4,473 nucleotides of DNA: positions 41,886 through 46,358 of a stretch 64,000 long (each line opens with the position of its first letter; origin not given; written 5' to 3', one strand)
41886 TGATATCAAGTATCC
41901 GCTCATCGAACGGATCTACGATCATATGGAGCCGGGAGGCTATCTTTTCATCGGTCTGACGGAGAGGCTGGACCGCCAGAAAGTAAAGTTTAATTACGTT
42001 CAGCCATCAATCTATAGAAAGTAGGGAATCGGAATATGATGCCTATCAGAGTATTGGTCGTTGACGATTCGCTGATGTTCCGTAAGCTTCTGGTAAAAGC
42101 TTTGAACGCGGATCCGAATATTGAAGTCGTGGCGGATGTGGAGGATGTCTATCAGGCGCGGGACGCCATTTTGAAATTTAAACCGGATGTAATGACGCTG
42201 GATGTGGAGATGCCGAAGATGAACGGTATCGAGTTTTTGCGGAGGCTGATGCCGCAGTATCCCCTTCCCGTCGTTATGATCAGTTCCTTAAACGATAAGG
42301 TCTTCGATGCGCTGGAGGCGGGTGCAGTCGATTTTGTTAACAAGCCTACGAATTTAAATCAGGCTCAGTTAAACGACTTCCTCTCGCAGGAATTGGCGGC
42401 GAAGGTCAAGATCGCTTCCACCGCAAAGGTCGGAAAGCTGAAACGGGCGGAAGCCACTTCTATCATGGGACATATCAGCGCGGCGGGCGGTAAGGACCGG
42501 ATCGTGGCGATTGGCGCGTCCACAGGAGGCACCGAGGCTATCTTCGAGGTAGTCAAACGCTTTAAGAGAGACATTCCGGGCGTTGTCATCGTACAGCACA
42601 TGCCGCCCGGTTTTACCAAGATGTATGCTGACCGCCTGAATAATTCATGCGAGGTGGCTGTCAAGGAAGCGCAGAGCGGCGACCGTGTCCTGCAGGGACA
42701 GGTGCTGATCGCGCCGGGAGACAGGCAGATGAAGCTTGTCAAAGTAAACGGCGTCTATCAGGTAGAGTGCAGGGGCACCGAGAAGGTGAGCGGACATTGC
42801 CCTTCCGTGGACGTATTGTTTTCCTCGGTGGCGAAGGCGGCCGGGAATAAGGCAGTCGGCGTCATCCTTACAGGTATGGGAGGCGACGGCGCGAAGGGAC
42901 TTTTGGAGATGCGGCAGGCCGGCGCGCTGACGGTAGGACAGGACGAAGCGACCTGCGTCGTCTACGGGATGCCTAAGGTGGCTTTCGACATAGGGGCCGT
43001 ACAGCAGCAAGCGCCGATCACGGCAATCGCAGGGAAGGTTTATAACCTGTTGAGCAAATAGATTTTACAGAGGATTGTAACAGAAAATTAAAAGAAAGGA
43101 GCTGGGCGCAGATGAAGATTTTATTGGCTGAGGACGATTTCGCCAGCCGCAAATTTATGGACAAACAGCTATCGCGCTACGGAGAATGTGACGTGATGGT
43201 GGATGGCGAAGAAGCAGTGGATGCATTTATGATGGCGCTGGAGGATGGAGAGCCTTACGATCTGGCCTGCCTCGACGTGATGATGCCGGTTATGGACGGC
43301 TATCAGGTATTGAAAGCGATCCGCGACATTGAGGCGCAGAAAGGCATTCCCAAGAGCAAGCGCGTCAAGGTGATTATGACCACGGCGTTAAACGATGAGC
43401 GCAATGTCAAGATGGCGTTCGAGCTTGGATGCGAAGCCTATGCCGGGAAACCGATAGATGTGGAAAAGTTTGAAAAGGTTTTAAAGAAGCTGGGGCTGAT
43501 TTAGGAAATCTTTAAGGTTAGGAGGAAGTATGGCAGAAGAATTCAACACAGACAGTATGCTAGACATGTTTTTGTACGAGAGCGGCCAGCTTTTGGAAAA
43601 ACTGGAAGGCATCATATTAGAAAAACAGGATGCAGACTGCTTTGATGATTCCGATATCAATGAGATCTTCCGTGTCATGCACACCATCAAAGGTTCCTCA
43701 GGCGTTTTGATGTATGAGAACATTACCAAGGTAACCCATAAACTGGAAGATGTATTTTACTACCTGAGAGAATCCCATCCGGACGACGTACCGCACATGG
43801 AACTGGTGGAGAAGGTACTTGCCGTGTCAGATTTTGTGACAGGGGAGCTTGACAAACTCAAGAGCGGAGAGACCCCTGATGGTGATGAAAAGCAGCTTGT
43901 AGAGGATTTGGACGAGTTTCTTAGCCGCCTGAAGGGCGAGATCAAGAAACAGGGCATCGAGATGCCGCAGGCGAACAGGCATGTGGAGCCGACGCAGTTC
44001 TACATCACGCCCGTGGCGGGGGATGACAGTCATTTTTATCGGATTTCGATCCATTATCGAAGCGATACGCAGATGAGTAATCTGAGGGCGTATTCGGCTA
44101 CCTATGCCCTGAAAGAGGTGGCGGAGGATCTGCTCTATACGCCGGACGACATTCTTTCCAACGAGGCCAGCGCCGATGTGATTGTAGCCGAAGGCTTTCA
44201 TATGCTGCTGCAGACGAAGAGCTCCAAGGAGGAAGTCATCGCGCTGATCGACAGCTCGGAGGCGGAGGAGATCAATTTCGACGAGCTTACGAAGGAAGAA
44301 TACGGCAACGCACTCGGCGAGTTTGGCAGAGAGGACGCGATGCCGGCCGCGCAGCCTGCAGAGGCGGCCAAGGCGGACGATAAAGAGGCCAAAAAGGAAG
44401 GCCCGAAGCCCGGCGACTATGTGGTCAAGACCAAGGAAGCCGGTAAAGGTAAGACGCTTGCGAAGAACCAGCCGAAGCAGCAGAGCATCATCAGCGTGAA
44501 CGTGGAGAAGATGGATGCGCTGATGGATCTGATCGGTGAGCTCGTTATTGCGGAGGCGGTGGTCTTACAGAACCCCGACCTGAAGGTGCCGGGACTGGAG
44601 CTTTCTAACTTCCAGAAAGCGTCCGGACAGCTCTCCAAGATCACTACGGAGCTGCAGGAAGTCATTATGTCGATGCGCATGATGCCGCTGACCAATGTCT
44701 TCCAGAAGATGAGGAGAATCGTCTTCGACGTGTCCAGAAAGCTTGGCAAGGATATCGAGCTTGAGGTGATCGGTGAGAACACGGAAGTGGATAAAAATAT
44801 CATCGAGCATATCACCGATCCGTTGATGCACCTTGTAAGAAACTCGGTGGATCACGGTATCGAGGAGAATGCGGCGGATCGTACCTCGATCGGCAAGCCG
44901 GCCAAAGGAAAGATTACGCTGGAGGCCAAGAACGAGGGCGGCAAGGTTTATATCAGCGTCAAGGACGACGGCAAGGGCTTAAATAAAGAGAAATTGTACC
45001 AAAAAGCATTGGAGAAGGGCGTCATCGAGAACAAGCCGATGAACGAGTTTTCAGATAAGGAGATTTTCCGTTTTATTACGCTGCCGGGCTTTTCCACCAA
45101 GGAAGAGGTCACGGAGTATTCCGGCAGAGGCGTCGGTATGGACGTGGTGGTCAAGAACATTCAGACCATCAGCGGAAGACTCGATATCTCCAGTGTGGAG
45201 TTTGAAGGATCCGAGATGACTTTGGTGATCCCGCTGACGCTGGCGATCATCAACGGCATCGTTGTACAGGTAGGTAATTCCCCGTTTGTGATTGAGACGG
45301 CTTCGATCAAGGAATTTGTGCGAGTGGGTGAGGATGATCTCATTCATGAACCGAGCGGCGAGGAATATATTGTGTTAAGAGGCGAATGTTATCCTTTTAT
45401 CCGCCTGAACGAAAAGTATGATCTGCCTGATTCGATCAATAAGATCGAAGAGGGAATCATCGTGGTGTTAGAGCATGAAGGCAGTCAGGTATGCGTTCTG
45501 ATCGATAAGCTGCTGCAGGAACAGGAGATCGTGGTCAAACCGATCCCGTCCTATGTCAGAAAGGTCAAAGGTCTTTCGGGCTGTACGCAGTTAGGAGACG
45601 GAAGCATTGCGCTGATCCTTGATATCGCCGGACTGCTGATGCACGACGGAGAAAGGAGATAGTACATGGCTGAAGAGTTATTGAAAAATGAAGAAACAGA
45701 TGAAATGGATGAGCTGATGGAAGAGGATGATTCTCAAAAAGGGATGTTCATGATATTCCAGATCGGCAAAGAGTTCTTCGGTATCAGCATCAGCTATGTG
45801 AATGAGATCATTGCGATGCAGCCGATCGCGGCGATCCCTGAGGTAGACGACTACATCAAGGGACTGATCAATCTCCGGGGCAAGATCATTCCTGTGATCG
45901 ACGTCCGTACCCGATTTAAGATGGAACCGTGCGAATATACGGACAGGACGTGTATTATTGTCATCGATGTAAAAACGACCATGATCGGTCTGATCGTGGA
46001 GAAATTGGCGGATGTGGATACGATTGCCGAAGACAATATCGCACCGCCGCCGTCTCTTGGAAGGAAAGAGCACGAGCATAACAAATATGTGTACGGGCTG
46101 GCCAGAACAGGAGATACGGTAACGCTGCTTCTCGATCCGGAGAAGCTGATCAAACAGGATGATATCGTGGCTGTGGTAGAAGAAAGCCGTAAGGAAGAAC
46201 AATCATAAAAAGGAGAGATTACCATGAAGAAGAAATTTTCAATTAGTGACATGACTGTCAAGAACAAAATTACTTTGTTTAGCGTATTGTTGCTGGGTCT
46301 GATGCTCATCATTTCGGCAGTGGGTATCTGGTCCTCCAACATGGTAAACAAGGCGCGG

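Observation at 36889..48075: Ten-gene chemosensory operon combined with a PAS kinase, a stand-alone Hpt and two REC-HD-GYP outputs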

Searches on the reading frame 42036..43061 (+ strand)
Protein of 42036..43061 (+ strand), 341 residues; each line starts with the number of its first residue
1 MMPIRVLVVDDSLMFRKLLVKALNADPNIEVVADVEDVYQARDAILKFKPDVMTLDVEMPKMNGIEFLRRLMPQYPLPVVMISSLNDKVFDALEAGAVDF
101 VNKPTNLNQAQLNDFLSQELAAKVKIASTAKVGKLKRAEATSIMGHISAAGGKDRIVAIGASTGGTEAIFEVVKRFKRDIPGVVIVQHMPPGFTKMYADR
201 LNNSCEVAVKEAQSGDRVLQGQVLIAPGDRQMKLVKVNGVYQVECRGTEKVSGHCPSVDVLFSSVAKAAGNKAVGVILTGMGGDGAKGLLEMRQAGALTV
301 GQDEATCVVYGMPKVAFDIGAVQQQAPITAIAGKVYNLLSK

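Call 3: search_protein_families(library=pfam, proteins=[window:42036-43061:+], max_evalue=0.01)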
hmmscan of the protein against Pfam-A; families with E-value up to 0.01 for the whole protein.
window:42036-43061:+ (341 aa): 2 families
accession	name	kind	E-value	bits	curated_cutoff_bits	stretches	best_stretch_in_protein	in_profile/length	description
PF01339.22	CheB_methylest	-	1.6e-62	210.7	24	1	157-334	1-173/174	CheB methylesterase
PF00072.30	Response_reg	-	2.6e-22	79.5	30.2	1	6-109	1-105/111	Response regulator receiver domain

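Call 39: search_protein_families(library=ncbifam, proteins=[window:42036-43061:+], max_evalue=0.00001)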
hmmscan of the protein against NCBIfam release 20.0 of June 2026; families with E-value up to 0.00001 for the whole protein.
window:42036-43061:+ (341 aa): 61 families (the best 25 are shown)
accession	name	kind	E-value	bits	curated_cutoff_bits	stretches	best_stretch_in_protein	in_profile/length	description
NF001965.0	PRK00742.1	subfamily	9.9e-118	393.4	293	1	1-339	1-353/357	chemotaxis-specific protein-glutamate methyltransferase CheB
NF009206.0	PRK12555.1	subfamily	5.5e-105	351.1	342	1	4-339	1-336/340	chemotaxis-specific protein-glutamate methyltransferase CheB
NF008677.0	PRK11697.1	equivalog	1.4e-18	67.2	246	1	4-118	2-114/238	two-component system response regulator BtsR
NF047654.1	DiguCycDgcRLepto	equivalog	9.1e-14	51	500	1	5-106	4-108/295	diguanylate cyclase DgcR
NF041733.1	resp_reg_CseB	equivalog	1.9e-13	50.3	350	1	5-108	2-105/228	two-component system response regulator CseB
NF007935.0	PRK10651.1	equivalog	2.1e-13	50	250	1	3-124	6-128/216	two-component system response regulator NarL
NF041367.1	CheY_Halo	equivalog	5.8e-13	49.2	200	1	6-106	1-102/114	chemotaxis protein CheY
NF007969.0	PRK10693.1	equivalog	1.3e-12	47.4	329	1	5-117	9-121/337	two-component system response regulator RssB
NF007135.0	PRK09581.1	equivalog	1.4e-12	47.2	474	1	2-106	1-108/457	PleD family two-component system response regulator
NF040689.1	MtrAB_MtrA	equivalog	1.7e-12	47.2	300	1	6-108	1-103/219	MtrAB system response regulator MtrA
NF045717.1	DVU0259_DivK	exception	1.9e-12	47.4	160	1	2-108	1-106/117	DVU0259 family response regulator domain-containing protein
NF011896.0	PRK15369.1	equivalog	5.1e-12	45.8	242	1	1-105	1-108/211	two component system response regulator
NF006900.1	PRK09390.1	equivalog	1.2e-11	44.5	255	1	5-127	6-127/203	response regulator FixJ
TIGR02875.1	spore_0_A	equivalog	1.2e-11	44.4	200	1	3-113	2-119/262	sporulation transcription factor Spo0A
NF045944.1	ResRegRpaBCyano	equivalog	1.3e-11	44.4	330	1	7-106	1-100/229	response regulator transcription factor RpaB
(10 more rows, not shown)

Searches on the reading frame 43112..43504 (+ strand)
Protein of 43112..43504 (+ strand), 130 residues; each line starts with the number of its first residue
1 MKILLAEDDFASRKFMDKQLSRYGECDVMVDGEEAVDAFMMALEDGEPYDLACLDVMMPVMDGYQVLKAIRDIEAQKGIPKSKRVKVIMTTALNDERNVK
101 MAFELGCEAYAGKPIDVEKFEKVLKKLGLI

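Call 3: search_protein_families(library=pfam, proteins=[window:43112-43504:+], max_evalue=0.01)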
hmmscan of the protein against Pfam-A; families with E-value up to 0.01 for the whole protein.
window:43112-43504:+ (130 aa): 1 family
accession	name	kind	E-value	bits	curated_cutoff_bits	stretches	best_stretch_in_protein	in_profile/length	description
PF00072.30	Response_reg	-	2.4e-15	57.1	30.2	1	3-124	1-110/111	Response regulator receiver domain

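Call 37: search_solved_structures(query=window:43112-43501:+, max_evalue=1e-8, show_alignments=1)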
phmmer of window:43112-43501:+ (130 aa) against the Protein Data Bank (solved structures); distinct sequences matched with E-value up to 1e-8: 20.
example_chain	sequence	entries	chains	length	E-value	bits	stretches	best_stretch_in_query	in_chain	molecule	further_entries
8phx_A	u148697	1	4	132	5e-12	49.3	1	2-125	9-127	Histidine protein kinase SLN1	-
9xzo_A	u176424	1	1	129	2.8e-11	46.9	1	2-127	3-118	De novo protein M1X0B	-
8pdc_A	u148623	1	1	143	6.8e-11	45.7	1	2-128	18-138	histidine kinase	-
3nnn_A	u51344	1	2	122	1.9e-10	44.2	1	3-120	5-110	DNA BINDING RESPONSE REGULATOR D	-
3heb_A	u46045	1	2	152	2.1e-10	44.1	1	3-129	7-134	Response regulator receiver domain protein (CheY)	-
3dge_C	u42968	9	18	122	2.3e-10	44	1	2-125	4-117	Response regulator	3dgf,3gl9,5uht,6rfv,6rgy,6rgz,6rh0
6azr_B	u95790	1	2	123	2.3e-10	43.9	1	2-125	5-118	Chemotaxis regulator-transmits chemoreceptor signals to flagelllar motor components CheY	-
2r25_B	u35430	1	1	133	4.2e-10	43.1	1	1-125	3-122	Osmosensing histidine protein kinase SLN1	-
1oxb_B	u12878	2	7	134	4.2e-10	43.1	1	1-125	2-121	SLN1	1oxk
6xvu_A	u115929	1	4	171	4.3e-10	43.1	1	2-127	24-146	Response regulator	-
4ja2_A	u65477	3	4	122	5.7e-10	42.7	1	2-125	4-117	Response regulator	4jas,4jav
1kgs_A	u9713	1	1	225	8.5e-10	42.1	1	3-119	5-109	DNA BINDING RESPONSE REGULATOR D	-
8phn_A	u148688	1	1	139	1e-09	41.9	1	2-118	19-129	histidine kinase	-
9lbr_A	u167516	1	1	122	1.6e-09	41.3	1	2-125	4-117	Response regulator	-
3f7n_A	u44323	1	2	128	2.1e-09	40.9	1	1-128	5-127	Chemotaxis protein cheY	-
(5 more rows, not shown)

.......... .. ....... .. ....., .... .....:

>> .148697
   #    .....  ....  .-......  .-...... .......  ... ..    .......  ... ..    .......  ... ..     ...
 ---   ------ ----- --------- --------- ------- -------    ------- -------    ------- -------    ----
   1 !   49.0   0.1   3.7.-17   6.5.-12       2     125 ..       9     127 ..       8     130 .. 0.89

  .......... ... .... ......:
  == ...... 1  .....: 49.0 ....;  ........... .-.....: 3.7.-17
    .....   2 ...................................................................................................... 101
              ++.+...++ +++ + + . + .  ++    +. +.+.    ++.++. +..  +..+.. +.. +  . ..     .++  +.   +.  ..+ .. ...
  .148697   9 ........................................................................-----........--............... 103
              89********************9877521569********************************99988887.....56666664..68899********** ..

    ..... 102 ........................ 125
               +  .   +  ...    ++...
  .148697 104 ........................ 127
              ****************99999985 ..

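Call 39: search_protein_families(library=ncbifam, proteins=[window:43112-43504:+], max_evalue=0.00001)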
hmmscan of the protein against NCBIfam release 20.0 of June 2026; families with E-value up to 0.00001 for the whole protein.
window:43112-43504:+ (130 aa): 46 families (the best 25 are shown)
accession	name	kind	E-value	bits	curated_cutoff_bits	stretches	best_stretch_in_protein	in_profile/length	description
NF045944.1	ResRegRpaBCyano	equivalog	8.3e-14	51.5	330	1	4-122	1-106/229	response regulator transcription factor RpaB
NF051850.1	RespRegRprY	equivalog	4.5e-13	49.1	370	1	1-120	5-112/234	response regulator transcription factor RprY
NF041733.1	resp_reg_CseB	equivalog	9.7e-13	48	350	1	2-118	2-105/228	two-component system response regulator CseB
TIGR02875.1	spore_0_A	equivalog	1.2e-12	47.6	200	1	2-127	4-121/262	sporulation transcription factor Spo0A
TIGR01387.1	cztR_silR_copR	subfamily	1.6e-12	47.5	279.2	1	3-118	1-104/218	heavy metal response regulator transcription factor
NF007135.0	PRK09581.1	equivalog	9.4e-12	44.5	474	1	2-117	4-109/457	PleD family two-component system response regulator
NF008567.0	PRK11517.1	equivalog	4.6e-11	42.5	353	1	1-115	1-102/223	response regulator transcription factor HprR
NF012023.0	PRK15479.1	equivalog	1.1e-10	41.5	337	1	1-126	1-114/224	transcriptional regulator TctD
NF041866.1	EpsW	equivalog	1.1e-10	41.2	200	1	3-126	8-123/131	exopolysaccharide biosynthesis response regulator EpsW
NF041367.1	CheY_Halo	equivalog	5.4e-10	39.7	200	1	12-120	10-106/114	chemotaxis protein CheY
NF053854.1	RespRegPhoBBctds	equivalog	9.6e-10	38.2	270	1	4-119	2-106/225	two-component system response regulator PhoB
NF040689.1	MtrAB_MtrA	equivalog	1.1e-09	38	300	1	3-119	1-104/219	MtrAB system response regulator MtrA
NF007005.1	PRK09468.1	equivalog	1.2e-09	38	331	1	2-117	5-108/237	osmolarity response regulator transcription factor OmpR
TIGR02154.1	PhoB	equivalog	2e-09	37.1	296.2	1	2-119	4-111/226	phosphate regulon transcriptional regulator PhoB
TIGR01818.1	ntrC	equivalog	2.7e-09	36.3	558.6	1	3-120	1-106/463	nitrogen regulation protein NR(I)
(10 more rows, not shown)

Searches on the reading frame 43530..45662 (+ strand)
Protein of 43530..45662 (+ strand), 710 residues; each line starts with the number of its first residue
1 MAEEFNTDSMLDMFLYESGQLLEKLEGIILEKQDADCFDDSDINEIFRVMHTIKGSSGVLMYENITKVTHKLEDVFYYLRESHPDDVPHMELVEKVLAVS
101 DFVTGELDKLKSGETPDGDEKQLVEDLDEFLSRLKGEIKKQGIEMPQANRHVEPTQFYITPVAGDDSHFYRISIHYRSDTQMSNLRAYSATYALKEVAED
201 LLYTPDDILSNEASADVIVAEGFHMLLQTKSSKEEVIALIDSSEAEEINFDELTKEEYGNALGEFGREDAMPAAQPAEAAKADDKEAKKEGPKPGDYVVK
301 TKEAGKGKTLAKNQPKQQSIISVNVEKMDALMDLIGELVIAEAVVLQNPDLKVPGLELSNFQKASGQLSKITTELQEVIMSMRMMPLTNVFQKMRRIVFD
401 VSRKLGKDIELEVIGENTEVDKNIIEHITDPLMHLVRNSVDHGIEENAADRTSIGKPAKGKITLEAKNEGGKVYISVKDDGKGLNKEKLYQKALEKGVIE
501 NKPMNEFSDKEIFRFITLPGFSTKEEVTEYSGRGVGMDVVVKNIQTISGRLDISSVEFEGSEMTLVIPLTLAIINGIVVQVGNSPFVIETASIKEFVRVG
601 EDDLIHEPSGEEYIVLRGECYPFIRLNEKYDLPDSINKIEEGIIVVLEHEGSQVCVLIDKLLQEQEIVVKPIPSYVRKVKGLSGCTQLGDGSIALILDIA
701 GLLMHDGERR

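Call 3: search_protein_families(library=pfam, proteins=[window:43530-45662:+], max_evalue=0.01)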
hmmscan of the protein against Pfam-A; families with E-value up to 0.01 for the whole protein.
window:43530-45662:+ (710 aa): 6 families
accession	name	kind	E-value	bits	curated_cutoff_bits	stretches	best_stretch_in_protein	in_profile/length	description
PF01584.24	CheW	-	1.1e-24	87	23.5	1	576-704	2-135/138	CheW-like domain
PF02895.20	H-kinase_dim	-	1.7e-15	57.6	23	1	319-382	2-68/68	Signal transducing histidine kinase, homodimeric domain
PF01627.28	Hpt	-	7.7e-14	52.1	24.6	1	10-97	2-78/84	Hpt domain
PF02518.31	HATPase_c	-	1.2e-13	51.9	26.4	1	430-570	4-110/111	Histidine kinase-, DNA gyrase B-, and HSP90-like ATPase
PF07194.16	P2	-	2.1e-10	40.9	23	1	170-249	2-78/81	P2 response regulator binding domain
PF13589.12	HATPase_c_3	-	0.0091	16.5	25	0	432-494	7-54/137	Histidine kinase-, DNA gyrase B-, and HSP90-like ATPase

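Call 38: search_solved_structures(query=window:43530-45659:+, max_evalue=1e-10, show_alignments=0)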
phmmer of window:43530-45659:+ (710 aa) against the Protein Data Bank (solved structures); distinct sequences matched with E-value up to 1e-10: 10.
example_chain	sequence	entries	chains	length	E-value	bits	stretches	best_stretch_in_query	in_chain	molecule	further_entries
6s1k_A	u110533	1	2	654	4.3e-97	329.4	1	314-708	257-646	Chemotaxis protein CheA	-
8c5v_A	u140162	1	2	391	6.6e-90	305.6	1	318-703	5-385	Chemotaxis protein CheA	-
3ja6_C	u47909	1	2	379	2e-84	287.5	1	321-702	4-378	Chemotaxis protein CheA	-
1b3q_A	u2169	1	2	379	3.8e-84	286.6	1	321-702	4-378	PROTEIN (CHEMOTAXIS PROTEIN CHEA)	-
2ch4_A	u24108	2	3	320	1.4e-71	245.1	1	383-702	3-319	CHEMOTAXIS PROTEIN CHEA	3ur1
4jpb_A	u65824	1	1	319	3.2e-70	240.6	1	383-702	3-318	Chemotaxis protein CheA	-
4xiv_A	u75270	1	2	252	2.3e-63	217.9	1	320-570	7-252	Chemotaxis protein CheA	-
1i5d_A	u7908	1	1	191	1.2e-51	179.2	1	379-570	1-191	CHEMOTAXIS PROTEIN CHEA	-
1i58_A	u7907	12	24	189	2.6e-50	174.8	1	383-570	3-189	CHEMOTAXIS PROTEIN CHEA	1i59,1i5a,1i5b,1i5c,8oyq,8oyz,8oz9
6mi6_A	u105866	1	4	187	4e-50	174.2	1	382-569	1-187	Chemotaxis protein CheA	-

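Call 39: search_protein_families(library=ncbifam, proteins=[window:43530-45662:+], max_evalue=0.00001)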
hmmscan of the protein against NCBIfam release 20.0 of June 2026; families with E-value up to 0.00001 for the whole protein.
window:43530-45662:+ (710 aa): 2 families
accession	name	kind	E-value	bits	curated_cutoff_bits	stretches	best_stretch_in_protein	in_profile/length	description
NF007835.0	PRK10547.1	equivalog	2.8e-119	399.6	793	1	12-704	8-658/670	chemotaxis protein CheA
NF041336.1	CheA_Halo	equivalog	5.1e-111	372.4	950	1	8-701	2-665/666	chemotaxis protein CheA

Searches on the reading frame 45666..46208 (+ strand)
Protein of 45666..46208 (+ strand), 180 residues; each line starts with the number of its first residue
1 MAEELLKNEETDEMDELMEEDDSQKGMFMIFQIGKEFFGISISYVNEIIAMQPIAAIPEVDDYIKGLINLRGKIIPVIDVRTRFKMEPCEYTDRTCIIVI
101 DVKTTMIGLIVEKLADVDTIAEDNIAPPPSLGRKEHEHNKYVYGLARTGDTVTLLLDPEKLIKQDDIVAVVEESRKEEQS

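Call 3: search_protein_families(library=pfam, proteins=[window:45666-46208:+], max_evalue=0.01)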
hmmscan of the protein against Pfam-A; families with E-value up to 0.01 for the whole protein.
window:45666-46208:+ (180 aa): 1 family
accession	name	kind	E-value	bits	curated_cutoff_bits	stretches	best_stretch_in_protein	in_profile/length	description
PF01584.24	CheW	-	1.2e-35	122.6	23.5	1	28-164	2-136/138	CheW-like domain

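Call 39: search_protein_families(library=ncbifam, proteins=[window:45666-46208:+], max_evalue=0.00001)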
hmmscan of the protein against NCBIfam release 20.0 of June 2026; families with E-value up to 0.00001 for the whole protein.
window:45666-46208:+ (180 aa): 1 family
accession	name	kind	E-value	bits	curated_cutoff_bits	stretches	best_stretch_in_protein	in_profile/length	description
NF007903.0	PRK10612.1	equivalog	1.4e-27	96.4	260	1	20-169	13-158/167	chemotaxis protein CheW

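Call 91: search_solved_structures(query=window:45666-46205:+, max_evalue=0.00001)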
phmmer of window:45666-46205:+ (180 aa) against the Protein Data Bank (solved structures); distinct sequences matched with E-value up to 0.00001: 6.
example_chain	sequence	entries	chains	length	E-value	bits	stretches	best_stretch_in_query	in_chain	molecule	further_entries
2ho9_A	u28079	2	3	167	1.4e-23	86.6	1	22-170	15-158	Chemotaxis protein cheW | CheW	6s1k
8c5v_E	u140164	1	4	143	8.4e-23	84.1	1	27-166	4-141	Chemotaxis protein CheW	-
2qdl_A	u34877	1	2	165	3.2e-20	75.7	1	28-157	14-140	Chemotaxis signal transduction protein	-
1k0s_A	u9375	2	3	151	4.3e-09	39.5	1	28-164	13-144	CHEMOTAXIS PROTEIN CHEW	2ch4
4jpb_W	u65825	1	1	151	5.7e-09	39.1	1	28-164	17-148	Chemotaxis protein CheW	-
3ja6_A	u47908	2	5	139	7.2e-09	38.7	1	29-164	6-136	Chemotaxis protein CheW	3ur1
